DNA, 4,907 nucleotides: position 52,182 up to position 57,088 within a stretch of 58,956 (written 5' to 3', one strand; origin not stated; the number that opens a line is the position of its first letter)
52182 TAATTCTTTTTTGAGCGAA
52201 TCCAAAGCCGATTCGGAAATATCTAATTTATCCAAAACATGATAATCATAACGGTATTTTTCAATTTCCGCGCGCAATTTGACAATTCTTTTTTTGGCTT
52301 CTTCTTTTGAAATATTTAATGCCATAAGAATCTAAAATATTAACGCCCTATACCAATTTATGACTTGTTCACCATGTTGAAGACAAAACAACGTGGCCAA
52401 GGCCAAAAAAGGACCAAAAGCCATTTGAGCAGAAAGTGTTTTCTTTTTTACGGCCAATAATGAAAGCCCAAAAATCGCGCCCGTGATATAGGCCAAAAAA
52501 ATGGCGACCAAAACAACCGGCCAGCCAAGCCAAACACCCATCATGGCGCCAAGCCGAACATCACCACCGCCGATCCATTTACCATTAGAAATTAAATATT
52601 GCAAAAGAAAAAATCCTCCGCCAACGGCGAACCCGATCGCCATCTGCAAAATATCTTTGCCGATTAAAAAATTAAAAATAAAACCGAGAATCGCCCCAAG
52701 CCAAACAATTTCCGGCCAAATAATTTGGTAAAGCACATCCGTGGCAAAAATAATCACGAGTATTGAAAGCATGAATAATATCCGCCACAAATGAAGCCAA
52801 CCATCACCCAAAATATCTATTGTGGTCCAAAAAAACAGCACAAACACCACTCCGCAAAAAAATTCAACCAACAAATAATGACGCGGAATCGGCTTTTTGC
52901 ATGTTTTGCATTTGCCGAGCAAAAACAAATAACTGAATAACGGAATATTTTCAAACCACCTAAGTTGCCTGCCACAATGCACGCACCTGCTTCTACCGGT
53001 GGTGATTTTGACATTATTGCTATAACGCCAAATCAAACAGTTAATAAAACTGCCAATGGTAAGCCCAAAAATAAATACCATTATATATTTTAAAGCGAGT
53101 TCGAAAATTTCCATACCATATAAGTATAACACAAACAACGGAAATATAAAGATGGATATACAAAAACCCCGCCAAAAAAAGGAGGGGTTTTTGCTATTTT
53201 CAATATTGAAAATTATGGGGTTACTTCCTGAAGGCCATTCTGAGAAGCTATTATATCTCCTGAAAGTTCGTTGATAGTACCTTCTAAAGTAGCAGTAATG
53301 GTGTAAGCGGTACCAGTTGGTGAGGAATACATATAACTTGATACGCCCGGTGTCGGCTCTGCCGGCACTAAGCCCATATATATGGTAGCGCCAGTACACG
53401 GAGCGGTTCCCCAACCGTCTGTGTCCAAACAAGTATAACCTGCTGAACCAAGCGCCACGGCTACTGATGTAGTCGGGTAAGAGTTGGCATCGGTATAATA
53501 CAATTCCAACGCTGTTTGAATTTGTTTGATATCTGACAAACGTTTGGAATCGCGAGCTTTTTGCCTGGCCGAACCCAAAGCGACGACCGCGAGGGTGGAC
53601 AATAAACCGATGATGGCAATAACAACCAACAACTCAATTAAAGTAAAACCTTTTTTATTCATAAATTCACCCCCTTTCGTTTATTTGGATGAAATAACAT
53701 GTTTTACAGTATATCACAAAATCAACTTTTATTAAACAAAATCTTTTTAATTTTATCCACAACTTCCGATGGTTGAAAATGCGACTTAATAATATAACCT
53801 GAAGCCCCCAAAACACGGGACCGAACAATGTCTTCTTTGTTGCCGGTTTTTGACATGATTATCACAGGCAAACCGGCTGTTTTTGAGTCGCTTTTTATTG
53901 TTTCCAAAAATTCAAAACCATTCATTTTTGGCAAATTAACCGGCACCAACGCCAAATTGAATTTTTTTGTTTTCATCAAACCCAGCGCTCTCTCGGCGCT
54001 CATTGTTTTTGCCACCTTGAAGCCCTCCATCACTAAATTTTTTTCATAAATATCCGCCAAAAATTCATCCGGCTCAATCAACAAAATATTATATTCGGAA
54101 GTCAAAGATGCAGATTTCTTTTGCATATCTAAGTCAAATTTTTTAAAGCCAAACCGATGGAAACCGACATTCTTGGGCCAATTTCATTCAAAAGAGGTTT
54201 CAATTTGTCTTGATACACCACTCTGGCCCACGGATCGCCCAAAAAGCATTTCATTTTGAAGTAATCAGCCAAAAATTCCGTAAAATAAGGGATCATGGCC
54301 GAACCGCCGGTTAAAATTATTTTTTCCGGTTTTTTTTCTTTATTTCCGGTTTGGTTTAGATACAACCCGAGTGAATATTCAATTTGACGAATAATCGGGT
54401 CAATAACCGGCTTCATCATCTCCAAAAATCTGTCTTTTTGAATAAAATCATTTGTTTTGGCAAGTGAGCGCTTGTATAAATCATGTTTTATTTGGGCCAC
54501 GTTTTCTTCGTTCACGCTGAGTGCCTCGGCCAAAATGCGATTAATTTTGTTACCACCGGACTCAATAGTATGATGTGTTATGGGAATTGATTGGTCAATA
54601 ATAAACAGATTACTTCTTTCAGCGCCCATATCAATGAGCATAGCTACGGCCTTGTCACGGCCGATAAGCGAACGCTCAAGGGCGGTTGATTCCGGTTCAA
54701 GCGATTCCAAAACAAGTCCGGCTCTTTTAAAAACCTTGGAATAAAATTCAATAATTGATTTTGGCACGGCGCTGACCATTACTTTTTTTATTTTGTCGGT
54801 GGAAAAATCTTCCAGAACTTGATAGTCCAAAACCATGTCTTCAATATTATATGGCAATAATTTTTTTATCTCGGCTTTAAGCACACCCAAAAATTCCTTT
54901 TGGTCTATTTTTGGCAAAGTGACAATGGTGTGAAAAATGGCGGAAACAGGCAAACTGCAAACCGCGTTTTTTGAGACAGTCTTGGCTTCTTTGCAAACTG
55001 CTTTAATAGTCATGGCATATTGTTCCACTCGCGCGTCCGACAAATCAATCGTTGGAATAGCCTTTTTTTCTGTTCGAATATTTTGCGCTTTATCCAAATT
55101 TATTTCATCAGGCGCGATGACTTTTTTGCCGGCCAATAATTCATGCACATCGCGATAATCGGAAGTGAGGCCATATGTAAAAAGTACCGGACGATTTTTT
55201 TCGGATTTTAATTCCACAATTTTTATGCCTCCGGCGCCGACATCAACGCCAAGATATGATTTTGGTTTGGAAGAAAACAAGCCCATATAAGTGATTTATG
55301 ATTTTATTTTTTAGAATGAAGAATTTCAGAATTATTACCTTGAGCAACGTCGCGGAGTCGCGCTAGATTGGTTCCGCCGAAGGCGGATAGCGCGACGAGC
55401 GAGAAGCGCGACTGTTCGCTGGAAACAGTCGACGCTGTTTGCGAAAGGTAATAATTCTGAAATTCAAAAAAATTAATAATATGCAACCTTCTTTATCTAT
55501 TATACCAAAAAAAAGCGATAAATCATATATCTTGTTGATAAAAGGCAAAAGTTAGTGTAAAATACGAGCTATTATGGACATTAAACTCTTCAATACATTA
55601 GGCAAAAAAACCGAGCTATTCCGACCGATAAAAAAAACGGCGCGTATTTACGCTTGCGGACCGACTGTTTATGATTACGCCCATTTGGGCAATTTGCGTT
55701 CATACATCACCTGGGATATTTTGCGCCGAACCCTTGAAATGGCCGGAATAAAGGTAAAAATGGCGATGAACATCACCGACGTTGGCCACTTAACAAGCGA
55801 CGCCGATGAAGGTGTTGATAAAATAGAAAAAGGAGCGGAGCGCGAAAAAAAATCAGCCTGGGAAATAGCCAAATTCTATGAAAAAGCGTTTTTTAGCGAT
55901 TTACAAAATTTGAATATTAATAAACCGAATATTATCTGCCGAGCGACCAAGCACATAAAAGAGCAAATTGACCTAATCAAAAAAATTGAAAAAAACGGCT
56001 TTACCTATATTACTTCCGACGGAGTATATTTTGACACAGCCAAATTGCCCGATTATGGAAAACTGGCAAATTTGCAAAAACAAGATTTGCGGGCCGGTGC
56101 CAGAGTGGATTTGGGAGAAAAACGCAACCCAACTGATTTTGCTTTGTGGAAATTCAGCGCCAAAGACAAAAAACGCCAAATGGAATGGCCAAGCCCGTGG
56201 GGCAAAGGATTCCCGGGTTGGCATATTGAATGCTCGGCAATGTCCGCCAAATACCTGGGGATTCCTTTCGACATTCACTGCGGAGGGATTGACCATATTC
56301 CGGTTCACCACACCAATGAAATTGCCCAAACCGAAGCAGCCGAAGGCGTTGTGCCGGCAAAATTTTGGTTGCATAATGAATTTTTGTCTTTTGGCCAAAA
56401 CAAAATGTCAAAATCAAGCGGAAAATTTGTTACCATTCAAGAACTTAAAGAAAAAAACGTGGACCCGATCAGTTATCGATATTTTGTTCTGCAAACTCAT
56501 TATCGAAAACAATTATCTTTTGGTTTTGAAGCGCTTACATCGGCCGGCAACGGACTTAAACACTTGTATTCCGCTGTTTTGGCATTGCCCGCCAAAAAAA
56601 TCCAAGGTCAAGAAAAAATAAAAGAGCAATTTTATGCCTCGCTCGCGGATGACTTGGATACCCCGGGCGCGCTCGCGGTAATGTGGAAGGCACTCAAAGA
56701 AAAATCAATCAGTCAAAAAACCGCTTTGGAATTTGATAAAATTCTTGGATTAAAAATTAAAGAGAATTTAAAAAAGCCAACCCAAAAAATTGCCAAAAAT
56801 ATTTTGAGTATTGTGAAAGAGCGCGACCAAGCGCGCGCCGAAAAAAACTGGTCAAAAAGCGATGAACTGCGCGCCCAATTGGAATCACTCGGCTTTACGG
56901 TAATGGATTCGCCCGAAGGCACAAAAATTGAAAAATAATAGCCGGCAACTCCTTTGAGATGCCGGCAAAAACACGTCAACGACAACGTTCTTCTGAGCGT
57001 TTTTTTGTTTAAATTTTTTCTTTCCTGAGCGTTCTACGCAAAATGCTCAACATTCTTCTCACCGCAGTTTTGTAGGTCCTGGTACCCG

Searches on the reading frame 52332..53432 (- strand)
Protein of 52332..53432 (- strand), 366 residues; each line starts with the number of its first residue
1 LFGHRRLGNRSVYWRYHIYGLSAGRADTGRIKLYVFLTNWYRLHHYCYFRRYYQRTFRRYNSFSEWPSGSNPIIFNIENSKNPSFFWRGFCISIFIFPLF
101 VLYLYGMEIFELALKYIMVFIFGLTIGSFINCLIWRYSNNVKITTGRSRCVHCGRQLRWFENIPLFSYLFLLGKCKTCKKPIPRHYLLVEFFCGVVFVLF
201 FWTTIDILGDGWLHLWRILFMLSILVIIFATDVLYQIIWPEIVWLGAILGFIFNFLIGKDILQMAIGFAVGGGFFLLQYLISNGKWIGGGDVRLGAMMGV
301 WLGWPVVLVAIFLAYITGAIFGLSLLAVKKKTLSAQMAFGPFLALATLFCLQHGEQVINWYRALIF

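Call 24: search_protein_families(library=pfam, proteins=[window:52332-53432:-], max_evalue=0.00001)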
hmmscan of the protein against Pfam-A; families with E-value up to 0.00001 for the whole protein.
window:52332-53432:- (366 aa): 2 families
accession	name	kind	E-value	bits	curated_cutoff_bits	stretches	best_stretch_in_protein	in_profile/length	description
PF06750.18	A24_N_bact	-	6e-29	100.4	23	1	121-203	1-83/84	Bacterial Peptidase A24 N-terminal domain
PF01478.23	Peptidase_A24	-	2.7e-12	47.5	26.5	1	219-323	1-104/104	Type IV leader peptidase family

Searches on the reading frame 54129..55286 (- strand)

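Call 24: search_protein_families(library=pfam, proteins=[window:54129-55286:-], max_evalue=0.00001)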
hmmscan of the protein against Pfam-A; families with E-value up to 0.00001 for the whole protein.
window:54129-55286:- (385 aa): 1 family
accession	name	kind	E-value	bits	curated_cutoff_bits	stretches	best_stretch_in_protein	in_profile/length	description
PF11104.14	PilM_2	-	6.8e-30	104.6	27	1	84-383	41-339/340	Type IV pilus assembly protein PilM;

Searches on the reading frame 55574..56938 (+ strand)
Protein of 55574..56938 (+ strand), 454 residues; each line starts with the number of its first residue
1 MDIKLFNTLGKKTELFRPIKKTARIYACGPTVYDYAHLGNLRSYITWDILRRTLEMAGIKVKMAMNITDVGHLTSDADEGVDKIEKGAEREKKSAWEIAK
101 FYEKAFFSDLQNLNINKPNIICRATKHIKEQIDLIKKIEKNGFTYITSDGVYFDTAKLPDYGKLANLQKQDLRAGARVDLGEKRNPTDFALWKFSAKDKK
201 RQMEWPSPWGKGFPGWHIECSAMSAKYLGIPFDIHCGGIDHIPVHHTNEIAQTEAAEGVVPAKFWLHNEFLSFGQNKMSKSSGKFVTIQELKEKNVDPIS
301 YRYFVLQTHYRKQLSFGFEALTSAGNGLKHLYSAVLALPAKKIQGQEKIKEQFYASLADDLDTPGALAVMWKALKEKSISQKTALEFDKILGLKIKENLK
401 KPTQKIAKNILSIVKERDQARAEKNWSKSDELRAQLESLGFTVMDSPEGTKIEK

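Call 24: search_protein_families(library=pfam, proteins=[window:55574-56938:+], max_evalue=0.00001)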
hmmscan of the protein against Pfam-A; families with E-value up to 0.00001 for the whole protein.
window:55574-56938:+ (454 aa): 4 families
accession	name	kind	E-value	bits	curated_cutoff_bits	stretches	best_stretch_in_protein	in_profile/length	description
PF01406.26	tRNA-synt_1e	-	3.9e-96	322.4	27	1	21-324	8-299/301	tRNA synthetases class I (C) catalytic domain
PF09334.17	tRNA-synt_1g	-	1.4e-11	44.3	20.1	0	34-156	12-125/391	tRNA synthetases class I (M)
PF01921.24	tRNA-synt_1f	-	5.4e-08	32.6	27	0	216-336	222-340/360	tRNA synthetases class I (K)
PF23493.1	CysS_C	-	1.1e-06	29.1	23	1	411-448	9-46/51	Cysteinyl-tRNA ligase anticodon binding domain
